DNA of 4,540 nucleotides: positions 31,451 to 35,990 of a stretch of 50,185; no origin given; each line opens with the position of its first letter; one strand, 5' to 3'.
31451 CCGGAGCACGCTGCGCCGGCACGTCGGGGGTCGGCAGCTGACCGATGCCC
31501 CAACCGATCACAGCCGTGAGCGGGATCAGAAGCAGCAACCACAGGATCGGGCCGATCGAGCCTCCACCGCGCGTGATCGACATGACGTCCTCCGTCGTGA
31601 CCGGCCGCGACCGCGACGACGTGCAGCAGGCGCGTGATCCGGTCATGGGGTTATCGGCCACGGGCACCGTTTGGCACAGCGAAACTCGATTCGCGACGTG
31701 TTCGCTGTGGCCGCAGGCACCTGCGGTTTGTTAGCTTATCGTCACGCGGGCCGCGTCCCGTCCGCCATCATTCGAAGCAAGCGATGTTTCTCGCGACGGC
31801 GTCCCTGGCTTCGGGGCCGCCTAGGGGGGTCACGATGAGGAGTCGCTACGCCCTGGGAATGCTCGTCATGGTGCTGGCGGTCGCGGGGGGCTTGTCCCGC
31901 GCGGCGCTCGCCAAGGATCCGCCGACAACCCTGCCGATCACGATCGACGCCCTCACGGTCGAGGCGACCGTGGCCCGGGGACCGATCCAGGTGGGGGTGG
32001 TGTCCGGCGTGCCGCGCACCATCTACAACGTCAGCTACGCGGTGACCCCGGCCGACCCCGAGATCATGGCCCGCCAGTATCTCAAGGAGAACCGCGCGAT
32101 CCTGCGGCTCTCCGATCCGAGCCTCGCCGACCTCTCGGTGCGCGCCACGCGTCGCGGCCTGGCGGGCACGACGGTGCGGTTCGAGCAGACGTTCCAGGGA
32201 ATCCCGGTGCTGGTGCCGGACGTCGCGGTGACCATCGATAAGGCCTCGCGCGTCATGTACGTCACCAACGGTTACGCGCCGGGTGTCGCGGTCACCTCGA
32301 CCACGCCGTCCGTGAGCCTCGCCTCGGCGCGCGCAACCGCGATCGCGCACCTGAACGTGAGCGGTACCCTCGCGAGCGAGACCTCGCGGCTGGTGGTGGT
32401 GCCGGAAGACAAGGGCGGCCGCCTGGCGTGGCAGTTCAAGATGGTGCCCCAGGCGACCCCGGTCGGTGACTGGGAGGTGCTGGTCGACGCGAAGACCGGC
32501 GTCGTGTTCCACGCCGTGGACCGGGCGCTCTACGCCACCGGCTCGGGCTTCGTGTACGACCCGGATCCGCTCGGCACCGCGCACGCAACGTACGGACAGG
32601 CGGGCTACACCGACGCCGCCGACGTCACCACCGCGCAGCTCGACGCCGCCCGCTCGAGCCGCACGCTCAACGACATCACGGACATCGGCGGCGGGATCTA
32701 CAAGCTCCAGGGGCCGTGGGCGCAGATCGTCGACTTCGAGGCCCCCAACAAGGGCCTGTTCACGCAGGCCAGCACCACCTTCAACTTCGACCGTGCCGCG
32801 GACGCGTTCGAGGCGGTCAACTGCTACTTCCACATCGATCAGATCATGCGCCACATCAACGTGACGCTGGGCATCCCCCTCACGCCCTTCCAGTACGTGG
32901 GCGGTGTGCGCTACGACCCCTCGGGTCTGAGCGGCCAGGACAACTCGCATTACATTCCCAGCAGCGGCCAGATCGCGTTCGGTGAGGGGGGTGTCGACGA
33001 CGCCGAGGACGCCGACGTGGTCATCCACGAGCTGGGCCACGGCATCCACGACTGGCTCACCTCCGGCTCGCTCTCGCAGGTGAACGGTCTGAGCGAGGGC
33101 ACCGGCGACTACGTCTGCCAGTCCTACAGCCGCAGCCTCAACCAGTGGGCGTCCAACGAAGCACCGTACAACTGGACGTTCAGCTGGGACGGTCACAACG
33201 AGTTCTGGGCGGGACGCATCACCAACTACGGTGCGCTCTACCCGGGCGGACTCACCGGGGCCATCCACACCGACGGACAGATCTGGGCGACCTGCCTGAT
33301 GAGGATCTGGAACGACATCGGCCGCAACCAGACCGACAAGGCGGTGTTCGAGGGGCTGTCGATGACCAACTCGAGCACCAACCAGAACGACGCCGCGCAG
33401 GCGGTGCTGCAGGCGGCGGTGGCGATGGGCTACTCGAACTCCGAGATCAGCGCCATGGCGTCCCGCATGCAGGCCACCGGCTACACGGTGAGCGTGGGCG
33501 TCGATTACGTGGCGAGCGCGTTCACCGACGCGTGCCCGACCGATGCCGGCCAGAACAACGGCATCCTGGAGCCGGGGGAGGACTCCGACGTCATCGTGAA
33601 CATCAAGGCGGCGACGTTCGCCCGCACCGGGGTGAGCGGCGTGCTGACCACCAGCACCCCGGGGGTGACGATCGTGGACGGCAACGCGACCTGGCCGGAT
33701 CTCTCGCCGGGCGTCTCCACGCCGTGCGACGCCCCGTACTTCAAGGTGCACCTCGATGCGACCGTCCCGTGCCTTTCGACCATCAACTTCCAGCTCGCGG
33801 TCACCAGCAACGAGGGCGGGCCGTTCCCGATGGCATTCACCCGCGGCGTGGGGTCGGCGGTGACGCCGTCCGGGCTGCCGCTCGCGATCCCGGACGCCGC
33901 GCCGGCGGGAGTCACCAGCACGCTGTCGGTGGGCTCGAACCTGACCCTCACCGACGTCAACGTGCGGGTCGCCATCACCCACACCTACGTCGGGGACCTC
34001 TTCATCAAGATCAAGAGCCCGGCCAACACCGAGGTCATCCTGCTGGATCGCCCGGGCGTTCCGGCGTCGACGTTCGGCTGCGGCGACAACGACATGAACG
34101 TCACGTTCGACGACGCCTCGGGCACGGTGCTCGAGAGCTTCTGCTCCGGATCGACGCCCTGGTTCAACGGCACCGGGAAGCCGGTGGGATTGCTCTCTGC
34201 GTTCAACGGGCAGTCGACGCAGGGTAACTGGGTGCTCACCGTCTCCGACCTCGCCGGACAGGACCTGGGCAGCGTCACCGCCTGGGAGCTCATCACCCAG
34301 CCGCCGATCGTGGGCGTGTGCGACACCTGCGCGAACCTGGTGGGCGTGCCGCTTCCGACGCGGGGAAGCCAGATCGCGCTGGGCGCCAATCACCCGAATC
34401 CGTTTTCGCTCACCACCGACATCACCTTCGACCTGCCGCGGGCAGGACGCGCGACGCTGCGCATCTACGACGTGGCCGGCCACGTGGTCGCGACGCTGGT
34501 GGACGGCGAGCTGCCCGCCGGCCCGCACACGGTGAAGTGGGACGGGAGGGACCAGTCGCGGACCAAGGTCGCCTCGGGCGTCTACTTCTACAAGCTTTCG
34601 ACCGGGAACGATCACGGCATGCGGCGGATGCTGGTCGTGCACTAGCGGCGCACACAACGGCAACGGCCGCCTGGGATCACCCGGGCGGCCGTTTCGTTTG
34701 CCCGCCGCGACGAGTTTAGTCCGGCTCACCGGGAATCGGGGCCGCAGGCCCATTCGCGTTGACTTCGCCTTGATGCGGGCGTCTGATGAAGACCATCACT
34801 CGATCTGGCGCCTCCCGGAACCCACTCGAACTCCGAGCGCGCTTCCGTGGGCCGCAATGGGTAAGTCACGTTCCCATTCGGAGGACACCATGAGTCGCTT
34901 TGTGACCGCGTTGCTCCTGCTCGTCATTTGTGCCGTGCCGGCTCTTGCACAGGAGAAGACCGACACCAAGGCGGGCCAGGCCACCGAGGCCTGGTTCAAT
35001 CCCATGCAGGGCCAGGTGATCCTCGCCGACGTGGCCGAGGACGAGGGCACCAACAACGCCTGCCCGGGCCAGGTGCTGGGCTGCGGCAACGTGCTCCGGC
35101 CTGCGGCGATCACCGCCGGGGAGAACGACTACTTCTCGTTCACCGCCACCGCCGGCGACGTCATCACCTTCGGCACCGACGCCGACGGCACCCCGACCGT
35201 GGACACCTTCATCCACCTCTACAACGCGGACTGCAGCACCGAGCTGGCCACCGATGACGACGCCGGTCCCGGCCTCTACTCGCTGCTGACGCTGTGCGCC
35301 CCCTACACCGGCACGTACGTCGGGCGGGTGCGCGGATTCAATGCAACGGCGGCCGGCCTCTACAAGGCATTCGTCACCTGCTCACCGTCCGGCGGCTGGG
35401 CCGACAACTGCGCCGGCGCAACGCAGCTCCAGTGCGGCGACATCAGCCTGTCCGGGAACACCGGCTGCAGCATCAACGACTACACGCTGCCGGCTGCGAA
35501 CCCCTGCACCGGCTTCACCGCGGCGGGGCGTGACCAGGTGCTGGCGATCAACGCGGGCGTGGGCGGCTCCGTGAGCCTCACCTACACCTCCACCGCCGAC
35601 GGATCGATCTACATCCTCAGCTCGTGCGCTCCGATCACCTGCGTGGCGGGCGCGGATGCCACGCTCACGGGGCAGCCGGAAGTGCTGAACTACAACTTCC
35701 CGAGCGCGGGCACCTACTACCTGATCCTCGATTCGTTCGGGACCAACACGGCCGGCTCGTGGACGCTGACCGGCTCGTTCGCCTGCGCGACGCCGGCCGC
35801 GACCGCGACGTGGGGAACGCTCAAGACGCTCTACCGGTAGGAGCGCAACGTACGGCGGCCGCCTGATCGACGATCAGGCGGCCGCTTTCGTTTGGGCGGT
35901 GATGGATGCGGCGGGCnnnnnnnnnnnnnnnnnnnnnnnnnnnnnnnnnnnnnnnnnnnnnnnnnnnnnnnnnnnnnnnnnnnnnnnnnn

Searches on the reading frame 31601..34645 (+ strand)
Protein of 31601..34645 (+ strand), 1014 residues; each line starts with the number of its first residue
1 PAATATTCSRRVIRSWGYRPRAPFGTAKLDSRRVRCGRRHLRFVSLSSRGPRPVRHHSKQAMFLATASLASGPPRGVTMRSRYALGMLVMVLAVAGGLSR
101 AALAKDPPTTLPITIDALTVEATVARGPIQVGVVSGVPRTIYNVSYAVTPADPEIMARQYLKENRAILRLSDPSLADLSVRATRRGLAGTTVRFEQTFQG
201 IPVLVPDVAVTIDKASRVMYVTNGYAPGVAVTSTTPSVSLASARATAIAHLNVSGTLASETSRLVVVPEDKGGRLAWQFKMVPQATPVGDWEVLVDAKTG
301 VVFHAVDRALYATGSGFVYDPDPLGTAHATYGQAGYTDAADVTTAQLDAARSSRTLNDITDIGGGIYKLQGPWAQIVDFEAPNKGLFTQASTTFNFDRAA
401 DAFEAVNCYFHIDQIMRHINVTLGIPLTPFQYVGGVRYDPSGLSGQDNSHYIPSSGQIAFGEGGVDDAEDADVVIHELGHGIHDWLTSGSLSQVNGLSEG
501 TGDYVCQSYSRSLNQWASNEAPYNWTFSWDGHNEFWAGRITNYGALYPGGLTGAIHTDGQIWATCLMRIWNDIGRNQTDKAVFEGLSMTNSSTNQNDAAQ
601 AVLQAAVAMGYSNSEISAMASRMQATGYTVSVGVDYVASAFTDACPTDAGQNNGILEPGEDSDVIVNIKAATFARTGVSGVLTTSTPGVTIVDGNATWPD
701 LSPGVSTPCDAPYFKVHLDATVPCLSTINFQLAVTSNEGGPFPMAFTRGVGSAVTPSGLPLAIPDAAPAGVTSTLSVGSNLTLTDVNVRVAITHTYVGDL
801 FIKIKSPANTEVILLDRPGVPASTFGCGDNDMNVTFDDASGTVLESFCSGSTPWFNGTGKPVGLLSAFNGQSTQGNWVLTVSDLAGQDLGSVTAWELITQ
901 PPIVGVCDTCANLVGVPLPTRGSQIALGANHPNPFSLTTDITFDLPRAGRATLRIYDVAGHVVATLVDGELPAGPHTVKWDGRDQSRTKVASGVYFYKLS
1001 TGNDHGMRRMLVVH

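Call 12: search_protein_families(library=pfam, proteins=[window:31601-34645:+], max_evalue=0.001)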
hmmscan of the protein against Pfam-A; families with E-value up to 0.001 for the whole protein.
window:31601-34645:+ (1014 aa): 4 families
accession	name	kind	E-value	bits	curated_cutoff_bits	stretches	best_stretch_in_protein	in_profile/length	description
PF01483.27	P_proprotein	-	6.7e-13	49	21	1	784-898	2-85/86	Proprotein convertase P-domain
PF13860.13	FlgD_ig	-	2.7e-11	43.7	27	1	945-1002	18-76/79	FlgD Ig-like domain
PF07504.19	FTP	-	3.6e-05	24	21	1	190-219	16-45/51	Fungalysin/Thermolysin Propeptide Motif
PF13585.12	CHU_C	-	0.00048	20.6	27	0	949-1002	27-73/86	CHU_C Type IX secretion signal domain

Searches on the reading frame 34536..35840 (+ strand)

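Call 12: search_protein_families(library=pfam, proteins=[window:34536-35840:+], max_evalue=0.001)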
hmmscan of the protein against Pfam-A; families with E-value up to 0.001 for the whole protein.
window:34536-35840:+ (434 aa): 1 family
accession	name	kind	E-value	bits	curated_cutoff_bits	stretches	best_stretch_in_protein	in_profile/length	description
PF04151.21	PPC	-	3.6e-07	31.4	25.9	0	197-266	2-69/70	Bacterial pre-peptidase C-terminal domain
